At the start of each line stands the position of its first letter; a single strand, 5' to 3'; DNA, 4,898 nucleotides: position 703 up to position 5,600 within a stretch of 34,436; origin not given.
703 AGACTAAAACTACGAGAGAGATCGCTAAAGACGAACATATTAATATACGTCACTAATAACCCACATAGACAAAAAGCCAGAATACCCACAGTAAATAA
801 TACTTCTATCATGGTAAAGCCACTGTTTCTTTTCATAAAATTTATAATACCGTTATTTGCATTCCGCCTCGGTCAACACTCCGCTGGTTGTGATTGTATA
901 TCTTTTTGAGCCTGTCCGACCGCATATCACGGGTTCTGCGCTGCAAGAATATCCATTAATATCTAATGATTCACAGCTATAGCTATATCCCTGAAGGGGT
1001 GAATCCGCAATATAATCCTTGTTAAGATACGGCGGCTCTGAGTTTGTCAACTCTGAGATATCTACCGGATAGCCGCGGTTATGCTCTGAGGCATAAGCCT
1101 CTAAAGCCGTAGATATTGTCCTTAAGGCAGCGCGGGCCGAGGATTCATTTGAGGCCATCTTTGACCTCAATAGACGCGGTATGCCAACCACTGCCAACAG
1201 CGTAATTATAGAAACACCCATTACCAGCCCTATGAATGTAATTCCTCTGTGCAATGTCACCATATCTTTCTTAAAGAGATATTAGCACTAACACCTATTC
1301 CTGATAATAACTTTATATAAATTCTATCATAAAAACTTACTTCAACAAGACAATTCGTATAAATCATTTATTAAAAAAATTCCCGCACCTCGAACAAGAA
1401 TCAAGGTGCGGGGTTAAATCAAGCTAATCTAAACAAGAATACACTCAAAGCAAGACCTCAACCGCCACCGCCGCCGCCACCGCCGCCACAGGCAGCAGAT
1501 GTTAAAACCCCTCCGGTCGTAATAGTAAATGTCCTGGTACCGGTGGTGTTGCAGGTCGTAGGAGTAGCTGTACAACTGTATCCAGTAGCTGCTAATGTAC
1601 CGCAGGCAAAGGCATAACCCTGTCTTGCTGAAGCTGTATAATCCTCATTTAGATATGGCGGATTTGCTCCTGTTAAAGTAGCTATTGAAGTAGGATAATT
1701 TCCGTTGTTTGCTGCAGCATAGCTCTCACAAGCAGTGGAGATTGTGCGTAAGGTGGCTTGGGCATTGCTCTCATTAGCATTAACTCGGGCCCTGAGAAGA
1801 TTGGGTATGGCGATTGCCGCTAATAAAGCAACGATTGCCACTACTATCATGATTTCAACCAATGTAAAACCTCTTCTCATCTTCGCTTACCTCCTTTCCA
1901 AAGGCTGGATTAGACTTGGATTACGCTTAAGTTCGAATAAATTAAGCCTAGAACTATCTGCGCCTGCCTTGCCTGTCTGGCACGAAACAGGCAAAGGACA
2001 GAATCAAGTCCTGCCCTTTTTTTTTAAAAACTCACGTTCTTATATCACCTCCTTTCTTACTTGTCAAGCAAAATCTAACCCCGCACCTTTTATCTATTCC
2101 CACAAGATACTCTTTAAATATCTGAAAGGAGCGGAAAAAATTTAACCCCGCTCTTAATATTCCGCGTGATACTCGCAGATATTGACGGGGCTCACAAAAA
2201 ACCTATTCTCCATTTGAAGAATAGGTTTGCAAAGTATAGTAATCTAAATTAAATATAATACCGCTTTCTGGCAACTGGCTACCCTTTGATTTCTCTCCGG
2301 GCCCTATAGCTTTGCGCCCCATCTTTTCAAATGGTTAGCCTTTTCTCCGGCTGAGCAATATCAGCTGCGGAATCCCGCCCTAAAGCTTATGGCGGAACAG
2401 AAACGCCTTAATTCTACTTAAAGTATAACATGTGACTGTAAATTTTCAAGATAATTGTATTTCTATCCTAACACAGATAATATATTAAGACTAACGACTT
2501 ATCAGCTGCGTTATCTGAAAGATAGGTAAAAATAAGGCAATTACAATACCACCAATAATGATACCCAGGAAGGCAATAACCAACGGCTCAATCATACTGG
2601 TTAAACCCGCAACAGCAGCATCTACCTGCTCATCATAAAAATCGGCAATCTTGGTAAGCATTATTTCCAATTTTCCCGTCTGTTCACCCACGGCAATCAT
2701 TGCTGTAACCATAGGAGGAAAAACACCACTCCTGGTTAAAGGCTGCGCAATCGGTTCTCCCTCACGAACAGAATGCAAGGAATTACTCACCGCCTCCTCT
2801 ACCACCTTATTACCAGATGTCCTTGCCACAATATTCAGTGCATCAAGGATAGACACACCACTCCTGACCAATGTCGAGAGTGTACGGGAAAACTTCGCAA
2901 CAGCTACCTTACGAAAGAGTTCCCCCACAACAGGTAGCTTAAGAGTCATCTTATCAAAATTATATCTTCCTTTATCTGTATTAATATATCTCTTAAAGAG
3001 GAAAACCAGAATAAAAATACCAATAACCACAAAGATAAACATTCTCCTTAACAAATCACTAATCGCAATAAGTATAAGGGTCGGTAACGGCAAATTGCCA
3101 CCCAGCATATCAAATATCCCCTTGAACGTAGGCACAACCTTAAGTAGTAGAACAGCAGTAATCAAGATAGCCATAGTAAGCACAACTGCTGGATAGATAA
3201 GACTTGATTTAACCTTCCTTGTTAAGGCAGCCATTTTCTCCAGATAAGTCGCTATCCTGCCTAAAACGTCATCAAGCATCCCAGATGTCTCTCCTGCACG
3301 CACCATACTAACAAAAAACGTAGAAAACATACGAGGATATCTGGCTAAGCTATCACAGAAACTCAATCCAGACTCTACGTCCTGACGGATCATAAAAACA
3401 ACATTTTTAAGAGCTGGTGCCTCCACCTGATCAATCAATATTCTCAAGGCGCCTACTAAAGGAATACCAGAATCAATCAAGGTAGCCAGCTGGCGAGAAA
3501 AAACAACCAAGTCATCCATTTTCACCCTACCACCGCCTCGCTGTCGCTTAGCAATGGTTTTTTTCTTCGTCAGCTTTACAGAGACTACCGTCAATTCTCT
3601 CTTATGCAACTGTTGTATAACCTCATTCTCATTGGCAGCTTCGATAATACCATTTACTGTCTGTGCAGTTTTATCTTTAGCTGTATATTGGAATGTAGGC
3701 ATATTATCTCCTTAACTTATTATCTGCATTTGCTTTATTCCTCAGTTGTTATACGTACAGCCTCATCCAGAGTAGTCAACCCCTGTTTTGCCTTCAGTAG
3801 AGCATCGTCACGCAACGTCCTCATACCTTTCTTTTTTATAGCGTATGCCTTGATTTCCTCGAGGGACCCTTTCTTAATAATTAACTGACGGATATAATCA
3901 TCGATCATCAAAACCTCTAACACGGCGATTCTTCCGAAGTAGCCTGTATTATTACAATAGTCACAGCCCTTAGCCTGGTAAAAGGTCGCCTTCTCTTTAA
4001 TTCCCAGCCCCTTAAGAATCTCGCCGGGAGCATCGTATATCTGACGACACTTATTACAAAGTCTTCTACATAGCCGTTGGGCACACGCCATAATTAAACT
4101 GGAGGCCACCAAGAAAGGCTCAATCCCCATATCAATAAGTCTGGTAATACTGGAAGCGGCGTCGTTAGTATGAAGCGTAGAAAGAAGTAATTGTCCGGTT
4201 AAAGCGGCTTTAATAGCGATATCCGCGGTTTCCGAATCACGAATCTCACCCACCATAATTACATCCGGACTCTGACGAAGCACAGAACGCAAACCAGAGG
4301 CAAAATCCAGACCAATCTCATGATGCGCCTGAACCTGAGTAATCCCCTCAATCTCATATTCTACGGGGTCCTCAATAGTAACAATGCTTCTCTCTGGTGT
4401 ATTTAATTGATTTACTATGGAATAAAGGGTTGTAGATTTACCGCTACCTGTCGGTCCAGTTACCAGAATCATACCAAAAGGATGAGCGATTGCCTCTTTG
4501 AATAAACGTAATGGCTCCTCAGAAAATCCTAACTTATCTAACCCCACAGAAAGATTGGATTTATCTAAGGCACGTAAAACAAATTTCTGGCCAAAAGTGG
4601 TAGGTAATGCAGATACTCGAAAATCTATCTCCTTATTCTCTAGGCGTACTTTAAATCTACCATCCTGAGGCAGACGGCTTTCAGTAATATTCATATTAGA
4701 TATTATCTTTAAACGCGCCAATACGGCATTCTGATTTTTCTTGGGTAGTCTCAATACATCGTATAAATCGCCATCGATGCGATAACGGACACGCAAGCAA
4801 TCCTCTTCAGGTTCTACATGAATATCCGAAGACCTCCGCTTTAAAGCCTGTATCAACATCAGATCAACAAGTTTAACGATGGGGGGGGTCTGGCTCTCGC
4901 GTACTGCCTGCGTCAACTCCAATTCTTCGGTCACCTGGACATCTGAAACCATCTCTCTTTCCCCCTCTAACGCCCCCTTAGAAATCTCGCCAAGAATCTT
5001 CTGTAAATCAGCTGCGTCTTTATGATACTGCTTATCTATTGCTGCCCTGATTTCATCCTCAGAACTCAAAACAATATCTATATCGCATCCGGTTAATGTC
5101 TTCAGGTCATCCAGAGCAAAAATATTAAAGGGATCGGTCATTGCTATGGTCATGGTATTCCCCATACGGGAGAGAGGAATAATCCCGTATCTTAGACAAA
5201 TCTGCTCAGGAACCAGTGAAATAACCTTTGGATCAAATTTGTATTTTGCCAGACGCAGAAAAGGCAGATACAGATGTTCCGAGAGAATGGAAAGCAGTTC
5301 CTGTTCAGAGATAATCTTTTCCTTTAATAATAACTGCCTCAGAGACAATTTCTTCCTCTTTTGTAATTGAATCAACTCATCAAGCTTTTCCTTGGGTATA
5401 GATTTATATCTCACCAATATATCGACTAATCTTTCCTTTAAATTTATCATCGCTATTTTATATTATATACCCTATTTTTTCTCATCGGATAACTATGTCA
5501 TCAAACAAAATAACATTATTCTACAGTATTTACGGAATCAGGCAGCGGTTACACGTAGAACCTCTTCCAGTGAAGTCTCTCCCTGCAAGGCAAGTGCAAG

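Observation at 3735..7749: Two tandem full-length PilB-type ATPases plus an orphan MshEN domain: three candidate c-di-GMP receptor modules in a row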

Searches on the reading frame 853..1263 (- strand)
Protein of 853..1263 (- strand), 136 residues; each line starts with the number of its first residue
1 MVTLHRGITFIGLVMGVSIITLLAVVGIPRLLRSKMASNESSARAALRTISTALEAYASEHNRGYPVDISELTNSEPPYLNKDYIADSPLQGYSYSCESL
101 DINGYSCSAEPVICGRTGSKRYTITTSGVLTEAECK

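Call 4: search_protein_families(library=pfam, proteins=[window:853-1263:-], max_evalue=0.01)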
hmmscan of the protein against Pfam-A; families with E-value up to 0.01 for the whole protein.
window:853-1263:- (136 aa): 0 families

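Call 66: search_protein_families(library=ncbifam, proteins=[window:853-1263:-], max_evalue=0.001)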
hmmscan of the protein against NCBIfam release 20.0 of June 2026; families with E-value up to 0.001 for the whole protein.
window:853-1263:- (136 aa): 3 families
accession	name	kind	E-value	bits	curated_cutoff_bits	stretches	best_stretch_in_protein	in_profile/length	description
NF041775.1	typeIV_PilA_Myxo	equivalog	5.4e-08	33.1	400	1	5-65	10-69/214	type IV pilin protein PilA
TIGR01710.1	typeII_sec_gspG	equivalog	4e-05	23.7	88.85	1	6-67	1-61/134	type II secretion system major pseudopilin GspG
NF040999.1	pilin_ComGC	equivalog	9.8e-05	22.5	75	1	6-75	2-69/84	competence type IV pilus major pilin ComGC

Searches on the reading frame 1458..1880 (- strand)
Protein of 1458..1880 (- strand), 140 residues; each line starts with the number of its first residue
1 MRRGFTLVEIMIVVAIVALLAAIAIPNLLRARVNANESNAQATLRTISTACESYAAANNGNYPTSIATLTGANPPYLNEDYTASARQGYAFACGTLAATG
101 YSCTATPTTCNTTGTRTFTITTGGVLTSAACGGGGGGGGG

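Call 4: search_protein_families(library=pfam, proteins=[window:1458-1880:-], max_evalue=0.01)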
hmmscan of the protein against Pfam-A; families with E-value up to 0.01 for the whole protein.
window:1458-1880:- (140 aa): 2 families
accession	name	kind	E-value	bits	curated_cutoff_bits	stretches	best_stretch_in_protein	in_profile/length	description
PF07963.17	N_methyl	-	1.5e-07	31.2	21.2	1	2-25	4-27/27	Prokaryotic N-terminal methylation motif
PF16732.10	ComP_DUS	-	0.0035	18.6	27.3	1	34-110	9-77/87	Type IV minor pilin ComP, DNA uptake sequence receptor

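Call 66: search_protein_families(library=ncbifam, proteins=[window:1458-1880:-], max_evalue=0.001)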
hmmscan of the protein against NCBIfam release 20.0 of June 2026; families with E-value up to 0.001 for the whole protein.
window:1458-1880:- (140 aa): 8 families
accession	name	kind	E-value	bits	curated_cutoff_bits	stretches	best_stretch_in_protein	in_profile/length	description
NF041775.1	typeIV_PilA_Myxo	equivalog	3.5e-14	53.3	400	1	2-59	10-67/214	type IV pilin protein PilA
TIGR01710.1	typeII_sec_gspG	equivalog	4.4e-12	46.2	88.85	1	3-70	1-67/134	type II secretion system major pseudopilin GspG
NF040999.1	pilin_ComGC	equivalog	3.3e-11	43.2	75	1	3-70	2-67/84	competence type IV pilus major pilin ComGC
NF007862.0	PRK10574.1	equivalog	5.7e-09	36.3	138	1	2-119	4-121/145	prepilin peptidase-dependent pilin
TIGR02532.1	IV_pilin_GFxxxE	domain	1.9e-08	33.8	16.3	1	2-25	1-24/24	prepilin-type N-terminal cleavage/methylation domain-containing protein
TIGR01708.2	typeII_sec_gspH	equivalog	1.6e-06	28.2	80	1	3-46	2-42/169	type II secretion system minor pseudopilin GspH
NF041013.1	T4P_ComGE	equivalog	9.2e-06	25.7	49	1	3-59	4-61/83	competence type IV pilus minor pilin ComGE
TIGR02596.1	TIGR02596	subfamily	1.6e-05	25.1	70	1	5-43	1-38/196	Verru_Chthon cassette protein D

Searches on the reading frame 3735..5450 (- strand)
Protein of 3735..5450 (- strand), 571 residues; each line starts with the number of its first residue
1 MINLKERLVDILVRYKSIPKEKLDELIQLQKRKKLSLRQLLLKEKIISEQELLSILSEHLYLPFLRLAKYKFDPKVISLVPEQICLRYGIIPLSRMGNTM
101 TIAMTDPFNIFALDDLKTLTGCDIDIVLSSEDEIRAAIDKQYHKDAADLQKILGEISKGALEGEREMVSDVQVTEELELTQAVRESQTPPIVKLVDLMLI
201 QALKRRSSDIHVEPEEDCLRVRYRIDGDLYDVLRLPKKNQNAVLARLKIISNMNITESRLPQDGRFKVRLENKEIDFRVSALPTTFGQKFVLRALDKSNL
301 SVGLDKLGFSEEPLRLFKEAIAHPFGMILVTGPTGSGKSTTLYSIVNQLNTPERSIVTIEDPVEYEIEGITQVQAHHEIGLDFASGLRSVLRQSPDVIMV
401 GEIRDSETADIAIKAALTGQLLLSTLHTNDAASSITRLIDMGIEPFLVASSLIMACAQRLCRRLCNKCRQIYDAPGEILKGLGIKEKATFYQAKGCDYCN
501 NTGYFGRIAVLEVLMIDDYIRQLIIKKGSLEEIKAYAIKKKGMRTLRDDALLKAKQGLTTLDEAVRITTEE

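Call 4: search_protein_families(library=pfam, proteins=[window:3735-5450:-], max_evalue=0.01)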
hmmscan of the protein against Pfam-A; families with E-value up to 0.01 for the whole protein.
window:3735-5450:- (571 aa): 10 families
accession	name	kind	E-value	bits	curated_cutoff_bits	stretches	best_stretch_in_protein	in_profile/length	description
PF00437.27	T2SSE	-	3.7e-132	440.9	24.9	1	187-566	4-370/370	Type II/IV secretion system protein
PF05157.20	MshEN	-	3.4e-21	75.5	23.1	1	62-145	3-87/90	MshEN domain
PF13401.12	AAA_22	-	0.0001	23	27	1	326-365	6-45/130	AAA domain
PF13191.12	AAA_16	-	0.00021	22.3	32.6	1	316-385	15-88/167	AAA ATPase domain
PF25199.1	nSTAND_NTPase5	-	0.00049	20.4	34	1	327-365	43-82/145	Novel STAND NTPase 5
PF13555.12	AAA_29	-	0.0016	18.6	27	1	323-342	20-39/61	P-loop containing region of AAA domain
PF20720.3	nSTAND3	-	0.0038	17.4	27.2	0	326-364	18-56/155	Novel STAND NTPase 3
PF01580.24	FtsK_SpoIIIE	-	0.0048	16.8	24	0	296-347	14-61/221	FtsK/SpoIIIE family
PF00005.33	ABC_tran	-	0.0067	17.5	25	0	327-365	13-51/137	ABC transporter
PF13173.12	AAA_14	-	0.008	16.6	27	0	327-368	4-46/129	AAA domain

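Call 44: search_solved_structures(query=window:3735-5450:-, max_evalue=1e-20)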
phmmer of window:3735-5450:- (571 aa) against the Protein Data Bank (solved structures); distinct sequences matched with E-value up to 1e-20: 23.
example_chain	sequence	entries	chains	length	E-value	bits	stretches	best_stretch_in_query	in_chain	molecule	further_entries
6olj_C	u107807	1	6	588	4.9e-165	553.5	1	6-569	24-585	Type IV pilus biogenesis ATPase PilB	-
5tsg_B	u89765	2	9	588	7e-165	552.9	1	6-569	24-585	Type IV pilus biogenesis ATPase PilB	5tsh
5zfr_A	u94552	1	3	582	5.8e-161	540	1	6-569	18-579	Type IV pilus biogenesis ATPase PilB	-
3jc8_Ba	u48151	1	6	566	1.1e-156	525.9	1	6-568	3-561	Type IV-A pilus assembly ATPase PilB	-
6f8l_G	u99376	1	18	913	1.2e-135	456.5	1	8-569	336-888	Type IV pilus assembly protein PilF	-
4pht_A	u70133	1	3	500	4.5e-114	385.3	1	137-570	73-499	General secretory pathway protein E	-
5oiu_A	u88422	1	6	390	6.8e-112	378.1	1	193-568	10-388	Type IV pilus assembly protein PilF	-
5it5_F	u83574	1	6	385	8.2e-112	377.8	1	193-568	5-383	ATP binding motif-containing protein PilF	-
6ejf_A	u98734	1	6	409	8.3e-112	377.8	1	193-569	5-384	Type IV pilus assembly protein PilF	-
4kss_A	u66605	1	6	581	3.2e-111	375.9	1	173-570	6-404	Type II secretion system protein E, hemolysin-coregulated protein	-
4ksr_A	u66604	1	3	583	3.3e-111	375.9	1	173-570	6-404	Type II secretion system protein E, Hemolysin-coregulated protein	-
1p9r_A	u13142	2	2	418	2.5e-110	372.9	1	173-566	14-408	General secretion pathway protein E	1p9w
5fl3_A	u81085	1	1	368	1e-35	126.7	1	195-442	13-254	PILI RETRACTION PROTEIN PILT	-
8dze_A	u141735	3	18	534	1.4e-35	126.3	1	170-565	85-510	BfpD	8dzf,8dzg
5zfq_A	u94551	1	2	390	4.6e-34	121.3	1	198-441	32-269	Twitching motility pilus retraction protein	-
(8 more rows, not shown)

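Call 66: search_protein_families(library=ncbifam, proteins=[window:3735-5450:-], max_evalue=0.001)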
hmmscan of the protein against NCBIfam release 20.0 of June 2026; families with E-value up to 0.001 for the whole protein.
window:3735-5450:- (571 aa): 21 families
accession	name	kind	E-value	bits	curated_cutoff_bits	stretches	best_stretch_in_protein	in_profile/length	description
TIGR02538.1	type_IV_pilB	equivalog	9.3e-191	635.3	675.65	1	8-569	2-563/564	type IV-A pilus assembly ATPase PilB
TIGR02533.1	type_II_gspE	equivalog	1.1e-173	578.4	630.25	1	87-568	11-486/486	type II secretion system ATPase GspE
NF053534.1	T4PilAsmATPsTfpB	equivalog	3.1e-138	461.7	850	1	28-568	44-582/584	type IV pilus assembly ATPase TfpB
NF007755.0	PRK10436.1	equivalog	4.7e-138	460.7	617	1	82-569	11-460/465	type II secretion system protein GspE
NF041000.1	ATPase_ComGA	equivalog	4.1e-74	248.9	300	1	198-461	3-265/267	competence type IV pilus ATPase ComGA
TIGR01420.1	pilT_fam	subfamily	4.4e-57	193.8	319.1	1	198-442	5-243/343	PilT/PilU family type 4a pilus ATPase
TIGR02525.1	plasmid_TraJ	equivalog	1.1e-27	96.9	368.3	1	320-441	144-272/372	plasmid transfer ATPase TraJ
TIGR02524.1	dot_icm_DotB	equivalog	5.1e-25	88.4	463.3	1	319-439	128-257/358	Dot/Icm type IV secretion system ATPase DotB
NF058587.1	archaellum_moto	equivalog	7.2e-16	58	550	1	328-443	278-398/527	archaellum flagellar ATPase motor FlaI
TIGR02782.1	TrbB_P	equivalog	8.6e-16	58.1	304.55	1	327-439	138-253/303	P-type conjugative transfer ATPase TrbB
NF010469.0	PRK13894.1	subfamily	1.8e-15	57.1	508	1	327-439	151-265/320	conjugal transfer ATPase TrbB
NF010407.0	PRK13833.1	subfamily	7.1e-15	55.2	499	1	314-441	134-262/323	conjugal transfer protein TrbB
TIGR02788.1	VirB11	equivalog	3.6e-14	52.5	249.95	1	317-442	137-266/308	P-type DNA transfer ATPase VirB11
TIGR03819.1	heli_sec_ATPase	hypoth_equivalog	6e-12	45.4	373.15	1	306-443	159-302/340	TadA family conjugal transfer-associated ATPase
NF008411.1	PRK11234.1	equivalog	9.7e-12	44.1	1170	1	7-162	483-639/723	cyclic di-3',5'-guanylate-activated glycosyltransferase NfrB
NF053729.1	c-di-GMP_motif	domain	7.3e-06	25.7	38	1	7-58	1-52/53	cyclic di-GMP-binding domain-containing protein, MshE-related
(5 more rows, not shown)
